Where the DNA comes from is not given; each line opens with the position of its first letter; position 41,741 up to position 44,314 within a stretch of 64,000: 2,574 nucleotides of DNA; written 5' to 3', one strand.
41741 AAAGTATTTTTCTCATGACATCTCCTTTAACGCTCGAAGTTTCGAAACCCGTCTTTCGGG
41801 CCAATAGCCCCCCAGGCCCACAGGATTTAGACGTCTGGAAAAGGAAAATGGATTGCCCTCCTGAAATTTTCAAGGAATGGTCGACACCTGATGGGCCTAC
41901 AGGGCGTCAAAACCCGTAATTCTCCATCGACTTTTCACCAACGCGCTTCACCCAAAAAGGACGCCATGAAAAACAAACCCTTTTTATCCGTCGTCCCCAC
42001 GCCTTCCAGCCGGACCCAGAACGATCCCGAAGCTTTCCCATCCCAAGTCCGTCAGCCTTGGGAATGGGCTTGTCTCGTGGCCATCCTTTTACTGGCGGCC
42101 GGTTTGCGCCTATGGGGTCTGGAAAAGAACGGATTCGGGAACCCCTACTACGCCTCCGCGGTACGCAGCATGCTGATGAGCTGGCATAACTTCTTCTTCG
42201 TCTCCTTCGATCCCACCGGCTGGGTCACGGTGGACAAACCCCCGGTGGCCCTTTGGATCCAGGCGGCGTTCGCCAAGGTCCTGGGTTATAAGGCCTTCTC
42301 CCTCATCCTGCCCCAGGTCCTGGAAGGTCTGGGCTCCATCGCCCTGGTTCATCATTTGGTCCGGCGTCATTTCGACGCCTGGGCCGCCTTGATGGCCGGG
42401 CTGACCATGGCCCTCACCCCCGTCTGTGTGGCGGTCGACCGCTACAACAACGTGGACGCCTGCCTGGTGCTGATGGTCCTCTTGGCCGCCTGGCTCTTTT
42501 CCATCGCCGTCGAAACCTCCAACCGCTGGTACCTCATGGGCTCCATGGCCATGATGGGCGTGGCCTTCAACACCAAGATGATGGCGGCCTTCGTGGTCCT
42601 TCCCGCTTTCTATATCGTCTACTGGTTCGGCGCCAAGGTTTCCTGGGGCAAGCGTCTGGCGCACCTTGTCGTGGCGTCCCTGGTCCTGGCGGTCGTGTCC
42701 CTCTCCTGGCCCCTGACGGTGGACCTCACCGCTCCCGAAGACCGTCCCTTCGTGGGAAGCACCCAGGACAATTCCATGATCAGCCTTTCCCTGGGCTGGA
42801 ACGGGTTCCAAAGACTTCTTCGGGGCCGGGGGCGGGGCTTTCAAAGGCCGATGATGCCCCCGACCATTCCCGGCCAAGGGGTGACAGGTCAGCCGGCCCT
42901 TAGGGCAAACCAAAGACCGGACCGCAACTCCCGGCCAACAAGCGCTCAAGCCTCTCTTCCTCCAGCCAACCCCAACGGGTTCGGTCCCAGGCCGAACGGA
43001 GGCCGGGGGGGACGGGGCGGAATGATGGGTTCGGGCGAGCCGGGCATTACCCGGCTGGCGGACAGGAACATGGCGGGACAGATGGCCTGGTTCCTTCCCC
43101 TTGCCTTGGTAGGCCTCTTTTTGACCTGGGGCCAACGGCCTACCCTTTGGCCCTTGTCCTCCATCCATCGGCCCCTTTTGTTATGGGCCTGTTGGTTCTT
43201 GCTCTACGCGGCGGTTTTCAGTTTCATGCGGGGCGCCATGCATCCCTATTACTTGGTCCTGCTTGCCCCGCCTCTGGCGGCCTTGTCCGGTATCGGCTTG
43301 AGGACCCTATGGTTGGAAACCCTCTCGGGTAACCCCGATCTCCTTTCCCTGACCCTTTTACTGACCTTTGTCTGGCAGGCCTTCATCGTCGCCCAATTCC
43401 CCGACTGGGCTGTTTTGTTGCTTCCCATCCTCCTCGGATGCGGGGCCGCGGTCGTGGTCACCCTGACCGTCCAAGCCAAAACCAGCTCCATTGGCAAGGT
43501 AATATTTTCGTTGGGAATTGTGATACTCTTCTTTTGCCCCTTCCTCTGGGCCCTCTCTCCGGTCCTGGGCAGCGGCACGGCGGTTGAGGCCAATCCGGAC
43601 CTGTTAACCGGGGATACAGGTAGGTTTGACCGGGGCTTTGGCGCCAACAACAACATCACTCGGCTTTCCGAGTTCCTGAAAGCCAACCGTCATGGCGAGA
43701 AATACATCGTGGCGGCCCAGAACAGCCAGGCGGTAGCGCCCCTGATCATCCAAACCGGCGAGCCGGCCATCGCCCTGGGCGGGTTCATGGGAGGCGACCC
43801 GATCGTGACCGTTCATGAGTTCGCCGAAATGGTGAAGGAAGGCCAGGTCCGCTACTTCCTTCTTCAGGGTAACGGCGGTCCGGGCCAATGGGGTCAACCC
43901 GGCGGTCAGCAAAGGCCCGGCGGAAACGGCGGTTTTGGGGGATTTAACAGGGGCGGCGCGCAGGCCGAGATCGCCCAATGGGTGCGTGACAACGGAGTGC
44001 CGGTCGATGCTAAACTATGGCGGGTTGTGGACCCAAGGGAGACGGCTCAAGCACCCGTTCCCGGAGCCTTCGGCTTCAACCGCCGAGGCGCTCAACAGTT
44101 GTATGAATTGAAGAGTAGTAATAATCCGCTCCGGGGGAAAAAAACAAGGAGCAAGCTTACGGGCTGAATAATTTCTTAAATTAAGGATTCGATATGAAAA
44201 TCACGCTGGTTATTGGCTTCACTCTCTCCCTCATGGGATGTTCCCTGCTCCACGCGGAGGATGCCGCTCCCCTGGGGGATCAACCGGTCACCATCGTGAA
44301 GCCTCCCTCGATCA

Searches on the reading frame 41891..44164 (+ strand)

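Call 40: search_protein_families(library=pfam, proteins=[window:41891-44164:+], max_evalue=0.00001)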
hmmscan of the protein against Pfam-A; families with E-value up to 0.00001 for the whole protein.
window:41891-44164:+ (758 aa): 2 families
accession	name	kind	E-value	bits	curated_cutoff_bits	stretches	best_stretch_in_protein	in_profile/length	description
PF13231.12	PMT_2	-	1.3e-30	107.1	26.1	1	115-273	1-160/160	Dolichyl-phosphate-mannose-protein mannosyltransferase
PF24878.1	YkcB_C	-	1.8e-26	92.3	27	1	592-665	1-74/85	Putative mannosyltransferase YkcB-like, C-terminal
